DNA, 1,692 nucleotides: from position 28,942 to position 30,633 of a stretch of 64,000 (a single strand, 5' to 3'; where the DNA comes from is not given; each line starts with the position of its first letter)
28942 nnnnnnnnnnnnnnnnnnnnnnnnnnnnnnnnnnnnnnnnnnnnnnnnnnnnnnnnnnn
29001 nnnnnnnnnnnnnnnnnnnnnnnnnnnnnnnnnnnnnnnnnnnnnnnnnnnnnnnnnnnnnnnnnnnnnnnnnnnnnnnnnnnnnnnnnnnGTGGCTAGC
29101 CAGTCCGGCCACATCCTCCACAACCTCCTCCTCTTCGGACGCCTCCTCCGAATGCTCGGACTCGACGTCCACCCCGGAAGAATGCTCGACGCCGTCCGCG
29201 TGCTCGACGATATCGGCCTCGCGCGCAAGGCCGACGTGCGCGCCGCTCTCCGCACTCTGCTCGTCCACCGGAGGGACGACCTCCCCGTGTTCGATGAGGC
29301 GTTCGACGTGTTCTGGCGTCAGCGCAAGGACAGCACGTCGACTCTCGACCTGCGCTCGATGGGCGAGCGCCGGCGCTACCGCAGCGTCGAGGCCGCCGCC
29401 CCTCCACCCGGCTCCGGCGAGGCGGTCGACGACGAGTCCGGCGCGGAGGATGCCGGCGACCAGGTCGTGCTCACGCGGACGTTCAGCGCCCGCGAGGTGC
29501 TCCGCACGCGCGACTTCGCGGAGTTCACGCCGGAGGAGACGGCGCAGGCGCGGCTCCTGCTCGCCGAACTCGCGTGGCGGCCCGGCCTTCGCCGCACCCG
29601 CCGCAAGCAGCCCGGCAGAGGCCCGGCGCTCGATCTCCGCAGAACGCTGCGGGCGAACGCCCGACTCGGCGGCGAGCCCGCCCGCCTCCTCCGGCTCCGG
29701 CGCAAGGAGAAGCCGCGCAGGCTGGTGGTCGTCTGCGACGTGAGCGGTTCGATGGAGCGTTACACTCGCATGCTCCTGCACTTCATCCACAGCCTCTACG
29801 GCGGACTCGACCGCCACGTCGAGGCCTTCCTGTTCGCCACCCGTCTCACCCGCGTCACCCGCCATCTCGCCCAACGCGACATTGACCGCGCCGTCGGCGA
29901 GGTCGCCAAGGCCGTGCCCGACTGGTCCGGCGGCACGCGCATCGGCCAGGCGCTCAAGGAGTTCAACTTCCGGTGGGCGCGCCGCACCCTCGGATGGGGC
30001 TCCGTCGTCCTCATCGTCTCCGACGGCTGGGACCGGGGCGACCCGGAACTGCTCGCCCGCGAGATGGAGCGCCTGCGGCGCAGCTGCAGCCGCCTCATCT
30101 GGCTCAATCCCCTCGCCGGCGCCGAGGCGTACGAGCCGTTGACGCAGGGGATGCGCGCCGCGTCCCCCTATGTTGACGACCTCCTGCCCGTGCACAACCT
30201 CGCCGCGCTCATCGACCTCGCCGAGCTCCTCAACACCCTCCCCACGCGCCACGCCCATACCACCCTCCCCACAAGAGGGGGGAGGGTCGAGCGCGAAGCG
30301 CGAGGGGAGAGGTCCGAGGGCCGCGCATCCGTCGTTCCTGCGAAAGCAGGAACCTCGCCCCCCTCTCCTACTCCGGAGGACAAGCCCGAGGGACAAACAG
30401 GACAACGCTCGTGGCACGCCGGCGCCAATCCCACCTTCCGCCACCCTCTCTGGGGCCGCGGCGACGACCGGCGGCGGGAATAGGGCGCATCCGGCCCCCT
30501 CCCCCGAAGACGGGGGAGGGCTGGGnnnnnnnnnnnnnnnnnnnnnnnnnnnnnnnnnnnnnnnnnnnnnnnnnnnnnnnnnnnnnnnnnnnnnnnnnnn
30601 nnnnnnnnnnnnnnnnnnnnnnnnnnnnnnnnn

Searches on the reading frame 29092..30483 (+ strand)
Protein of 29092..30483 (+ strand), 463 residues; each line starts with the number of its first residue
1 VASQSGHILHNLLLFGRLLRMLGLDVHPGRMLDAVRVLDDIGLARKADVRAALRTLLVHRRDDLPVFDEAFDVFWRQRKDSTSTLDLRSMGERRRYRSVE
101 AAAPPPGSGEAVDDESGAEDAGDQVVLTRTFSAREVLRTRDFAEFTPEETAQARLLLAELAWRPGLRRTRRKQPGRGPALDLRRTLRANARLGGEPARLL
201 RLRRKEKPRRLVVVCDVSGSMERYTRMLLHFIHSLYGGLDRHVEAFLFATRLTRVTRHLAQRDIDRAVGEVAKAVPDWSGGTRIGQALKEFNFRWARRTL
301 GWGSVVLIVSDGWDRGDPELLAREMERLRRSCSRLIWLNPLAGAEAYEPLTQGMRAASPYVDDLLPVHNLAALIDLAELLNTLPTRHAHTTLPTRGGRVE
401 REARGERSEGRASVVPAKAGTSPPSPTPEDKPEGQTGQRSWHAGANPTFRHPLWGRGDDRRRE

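Call 5: search_protein_families(library=pfam, proteins=[window:29092-30483:+], max_evalue=0.01)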
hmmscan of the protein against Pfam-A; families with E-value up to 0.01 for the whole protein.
window:29092-30483:+ (463 aa): 3 families
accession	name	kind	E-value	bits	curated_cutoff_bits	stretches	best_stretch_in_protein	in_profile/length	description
PF05762.20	VWA_CoxE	-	1.3e-68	231.2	26.4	1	165-372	13-221/222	VWA domain containing CoxE-like protein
PF13519.12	VWA_2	-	0.0017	19.4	27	1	211-312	1-106/107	von Willebrand factor type A domain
PF00092.34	VWA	-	0.0026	18.4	23.8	1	211-327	2-129/174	von Willebrand factor type A domain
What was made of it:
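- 29092..30483 (+): coxE-like VWA protein. Host gene. Pfam VWA_CoxE, E = 1.3e-68 (call 5).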

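Call 6: search_protein_families(library=padloc, proteins=[window:29092-30483:+], max_evalue=0.1)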
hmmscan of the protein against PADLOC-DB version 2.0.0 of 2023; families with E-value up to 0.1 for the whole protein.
window:29092-30483:+ (463 aa): 0 families

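Call 7: search_protein_families(library=ncbifam, proteins=[window:29092-30483:+], max_evalue=0.01)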
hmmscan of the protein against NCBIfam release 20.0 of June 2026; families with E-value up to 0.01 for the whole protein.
window:29092-30483:+ (463 aa): 2 families
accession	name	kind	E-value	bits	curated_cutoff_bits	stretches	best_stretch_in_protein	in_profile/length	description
NF047783.1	VWA_dom_MadC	equivalog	4.9e-24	85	600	2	165-341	282-455/498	MadC family VWA domain-containing protein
TIGR02442.1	Cob-chelat-sub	hypoth_equivalog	0.0056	15.2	779.45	1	44-227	293-491/641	putative cobaltochelatase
